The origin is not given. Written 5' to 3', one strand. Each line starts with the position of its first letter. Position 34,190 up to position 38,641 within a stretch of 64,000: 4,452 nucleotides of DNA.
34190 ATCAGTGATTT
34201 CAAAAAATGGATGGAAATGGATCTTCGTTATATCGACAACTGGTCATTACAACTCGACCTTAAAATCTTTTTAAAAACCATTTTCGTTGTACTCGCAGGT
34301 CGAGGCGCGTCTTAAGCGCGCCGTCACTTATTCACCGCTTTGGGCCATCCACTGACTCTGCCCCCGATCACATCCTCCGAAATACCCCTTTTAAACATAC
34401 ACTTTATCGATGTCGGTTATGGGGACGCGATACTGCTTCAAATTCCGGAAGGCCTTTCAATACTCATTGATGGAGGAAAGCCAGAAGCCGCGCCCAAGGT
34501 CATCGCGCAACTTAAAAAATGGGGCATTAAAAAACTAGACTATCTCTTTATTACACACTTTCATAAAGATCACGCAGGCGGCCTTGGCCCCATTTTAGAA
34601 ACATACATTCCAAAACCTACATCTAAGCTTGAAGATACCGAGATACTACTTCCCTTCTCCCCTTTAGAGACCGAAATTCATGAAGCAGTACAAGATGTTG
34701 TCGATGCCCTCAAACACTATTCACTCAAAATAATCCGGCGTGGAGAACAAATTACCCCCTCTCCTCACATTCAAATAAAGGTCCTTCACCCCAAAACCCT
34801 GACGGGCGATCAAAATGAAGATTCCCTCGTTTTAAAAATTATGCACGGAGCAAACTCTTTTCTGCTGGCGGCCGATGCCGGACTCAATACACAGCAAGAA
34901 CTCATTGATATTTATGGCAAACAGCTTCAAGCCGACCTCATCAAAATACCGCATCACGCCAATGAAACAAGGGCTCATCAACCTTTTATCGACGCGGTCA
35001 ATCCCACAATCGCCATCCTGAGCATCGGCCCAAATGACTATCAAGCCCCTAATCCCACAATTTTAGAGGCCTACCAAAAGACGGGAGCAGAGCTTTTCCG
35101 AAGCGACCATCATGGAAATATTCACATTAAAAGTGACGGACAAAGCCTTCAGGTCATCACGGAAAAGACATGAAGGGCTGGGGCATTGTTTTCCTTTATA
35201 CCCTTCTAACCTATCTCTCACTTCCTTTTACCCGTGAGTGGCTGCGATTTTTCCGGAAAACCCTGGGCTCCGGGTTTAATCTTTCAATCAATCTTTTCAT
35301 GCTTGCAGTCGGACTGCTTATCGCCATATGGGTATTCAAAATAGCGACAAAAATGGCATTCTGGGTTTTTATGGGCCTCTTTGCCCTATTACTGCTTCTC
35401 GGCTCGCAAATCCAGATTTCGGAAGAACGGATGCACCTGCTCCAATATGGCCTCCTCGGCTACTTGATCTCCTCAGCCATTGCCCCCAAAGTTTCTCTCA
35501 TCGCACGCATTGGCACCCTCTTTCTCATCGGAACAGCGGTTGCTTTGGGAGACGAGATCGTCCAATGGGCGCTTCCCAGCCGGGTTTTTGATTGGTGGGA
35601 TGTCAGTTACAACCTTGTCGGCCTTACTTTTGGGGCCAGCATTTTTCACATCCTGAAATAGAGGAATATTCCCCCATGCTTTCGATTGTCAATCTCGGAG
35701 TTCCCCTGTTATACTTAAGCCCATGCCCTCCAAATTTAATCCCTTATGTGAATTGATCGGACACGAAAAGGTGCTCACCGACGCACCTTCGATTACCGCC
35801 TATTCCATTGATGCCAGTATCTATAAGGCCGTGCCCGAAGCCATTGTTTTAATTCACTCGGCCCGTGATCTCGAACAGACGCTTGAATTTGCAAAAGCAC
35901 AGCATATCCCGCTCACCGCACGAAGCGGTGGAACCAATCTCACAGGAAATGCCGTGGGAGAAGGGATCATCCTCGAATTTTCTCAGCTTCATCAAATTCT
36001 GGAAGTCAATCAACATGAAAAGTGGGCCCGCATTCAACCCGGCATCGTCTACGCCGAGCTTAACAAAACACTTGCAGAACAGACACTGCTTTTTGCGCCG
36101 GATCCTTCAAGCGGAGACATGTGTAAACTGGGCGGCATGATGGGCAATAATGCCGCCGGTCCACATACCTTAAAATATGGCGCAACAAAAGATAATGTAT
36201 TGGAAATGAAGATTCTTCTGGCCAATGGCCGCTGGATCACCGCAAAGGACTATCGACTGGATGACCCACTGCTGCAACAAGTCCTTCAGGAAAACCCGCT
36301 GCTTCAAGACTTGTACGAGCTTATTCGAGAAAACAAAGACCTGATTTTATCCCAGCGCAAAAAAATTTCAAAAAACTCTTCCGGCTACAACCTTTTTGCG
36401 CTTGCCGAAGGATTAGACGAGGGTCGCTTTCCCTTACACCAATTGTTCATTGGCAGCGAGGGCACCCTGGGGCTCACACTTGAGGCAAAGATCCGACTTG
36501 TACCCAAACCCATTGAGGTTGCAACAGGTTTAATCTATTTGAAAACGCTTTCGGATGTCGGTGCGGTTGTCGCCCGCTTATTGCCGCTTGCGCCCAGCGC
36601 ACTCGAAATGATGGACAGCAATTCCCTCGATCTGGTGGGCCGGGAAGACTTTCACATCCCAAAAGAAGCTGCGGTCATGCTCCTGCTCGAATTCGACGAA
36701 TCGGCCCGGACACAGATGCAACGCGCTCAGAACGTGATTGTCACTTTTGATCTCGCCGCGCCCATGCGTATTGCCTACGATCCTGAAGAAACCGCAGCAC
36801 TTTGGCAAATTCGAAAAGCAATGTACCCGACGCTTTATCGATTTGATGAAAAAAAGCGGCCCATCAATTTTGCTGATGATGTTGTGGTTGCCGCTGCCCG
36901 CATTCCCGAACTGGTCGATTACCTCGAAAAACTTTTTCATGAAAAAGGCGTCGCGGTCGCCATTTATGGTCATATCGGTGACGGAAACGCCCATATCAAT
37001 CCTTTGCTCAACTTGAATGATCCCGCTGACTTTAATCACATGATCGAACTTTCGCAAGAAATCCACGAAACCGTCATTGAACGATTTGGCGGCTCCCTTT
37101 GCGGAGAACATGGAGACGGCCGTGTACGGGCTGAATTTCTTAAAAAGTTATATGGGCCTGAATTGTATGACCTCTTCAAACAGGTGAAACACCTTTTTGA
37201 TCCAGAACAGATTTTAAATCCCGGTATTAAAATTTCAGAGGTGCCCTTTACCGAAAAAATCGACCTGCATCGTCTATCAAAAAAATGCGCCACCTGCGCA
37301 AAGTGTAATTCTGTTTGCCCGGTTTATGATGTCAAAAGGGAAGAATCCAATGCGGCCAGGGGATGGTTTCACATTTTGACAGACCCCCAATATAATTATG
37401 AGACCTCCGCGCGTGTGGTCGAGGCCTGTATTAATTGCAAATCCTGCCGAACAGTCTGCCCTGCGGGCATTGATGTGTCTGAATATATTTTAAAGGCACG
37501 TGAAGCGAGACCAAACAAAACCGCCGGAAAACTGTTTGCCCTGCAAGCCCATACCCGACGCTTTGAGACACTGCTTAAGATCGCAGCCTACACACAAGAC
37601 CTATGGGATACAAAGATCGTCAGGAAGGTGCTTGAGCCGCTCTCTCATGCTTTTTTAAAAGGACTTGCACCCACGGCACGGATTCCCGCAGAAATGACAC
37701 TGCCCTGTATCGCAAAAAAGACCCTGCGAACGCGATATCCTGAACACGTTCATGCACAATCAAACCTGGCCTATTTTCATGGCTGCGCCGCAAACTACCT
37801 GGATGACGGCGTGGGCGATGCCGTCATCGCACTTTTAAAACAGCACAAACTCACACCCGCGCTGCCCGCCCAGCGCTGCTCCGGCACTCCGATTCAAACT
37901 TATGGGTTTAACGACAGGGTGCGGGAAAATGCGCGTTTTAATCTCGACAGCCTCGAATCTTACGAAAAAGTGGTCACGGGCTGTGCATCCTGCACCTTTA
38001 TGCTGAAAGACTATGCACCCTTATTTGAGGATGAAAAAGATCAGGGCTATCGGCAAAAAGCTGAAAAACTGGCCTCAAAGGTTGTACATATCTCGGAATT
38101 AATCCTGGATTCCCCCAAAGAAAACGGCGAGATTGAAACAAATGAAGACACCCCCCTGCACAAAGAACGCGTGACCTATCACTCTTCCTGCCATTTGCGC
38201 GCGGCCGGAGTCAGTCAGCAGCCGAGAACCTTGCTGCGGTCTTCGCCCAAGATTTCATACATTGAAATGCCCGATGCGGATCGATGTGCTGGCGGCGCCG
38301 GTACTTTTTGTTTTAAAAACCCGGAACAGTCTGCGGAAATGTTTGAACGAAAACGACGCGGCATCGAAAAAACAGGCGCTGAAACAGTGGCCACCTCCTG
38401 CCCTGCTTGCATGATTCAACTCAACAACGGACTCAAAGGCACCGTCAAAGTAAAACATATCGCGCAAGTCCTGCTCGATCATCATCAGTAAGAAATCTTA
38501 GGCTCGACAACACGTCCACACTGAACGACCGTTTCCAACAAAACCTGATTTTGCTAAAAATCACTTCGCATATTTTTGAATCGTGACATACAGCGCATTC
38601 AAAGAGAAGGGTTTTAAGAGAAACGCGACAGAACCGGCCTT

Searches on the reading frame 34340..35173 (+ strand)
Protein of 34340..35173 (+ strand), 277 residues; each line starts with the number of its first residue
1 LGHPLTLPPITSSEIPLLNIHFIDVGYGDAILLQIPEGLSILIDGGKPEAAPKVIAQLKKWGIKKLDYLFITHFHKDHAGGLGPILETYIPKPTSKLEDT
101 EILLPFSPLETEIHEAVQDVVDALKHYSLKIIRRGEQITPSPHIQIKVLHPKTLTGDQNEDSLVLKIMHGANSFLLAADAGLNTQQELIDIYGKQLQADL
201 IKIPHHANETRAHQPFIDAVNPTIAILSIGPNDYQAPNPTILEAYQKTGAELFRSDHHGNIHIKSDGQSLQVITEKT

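Call 39: search_protein_families(library=pfam, proteins=[window:34340-35173:+], max_evalue=0.00001)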
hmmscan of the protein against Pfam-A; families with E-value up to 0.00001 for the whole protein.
window:34340-35173:+ (277 aa): 1 family
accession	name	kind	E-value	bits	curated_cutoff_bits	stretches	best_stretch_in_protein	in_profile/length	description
PF00753.33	Lactamase_B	-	5.8e-15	56.2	22.7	1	24-230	2-195/196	Metallo-beta-lactamase superfamily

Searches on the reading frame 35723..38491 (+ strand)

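Call 39: search_protein_families(library=pfam, proteins=[window:35723-38491:+], max_evalue=0.00001)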
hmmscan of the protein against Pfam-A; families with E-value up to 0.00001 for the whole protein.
window:35723-38491:+ (922 aa): 5 families
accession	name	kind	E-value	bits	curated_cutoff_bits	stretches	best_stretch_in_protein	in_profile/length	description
PF02913.24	FAD-oxidase_C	-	9.2e-50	170.1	21.2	1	265-501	4-246/248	FAD linked oxidases, C-terminal domain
PF01565.28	FAD_binding_4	-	6.8e-35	120.2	26.4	1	38-174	1-138/139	FAD binding domain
PF02754.22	CCG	-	1.7e-23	82.9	20.6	2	817-900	1-84/85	Cysteine-rich domain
PF13183.11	Fer4_8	-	9.2e-10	39.4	27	1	520-583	3-68/68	4Fe-4S dicluster domain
PF13534.11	Fer4_17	-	8.1e-07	29.9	22.2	1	521-584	1-61/61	4Fe-4S dicluster domain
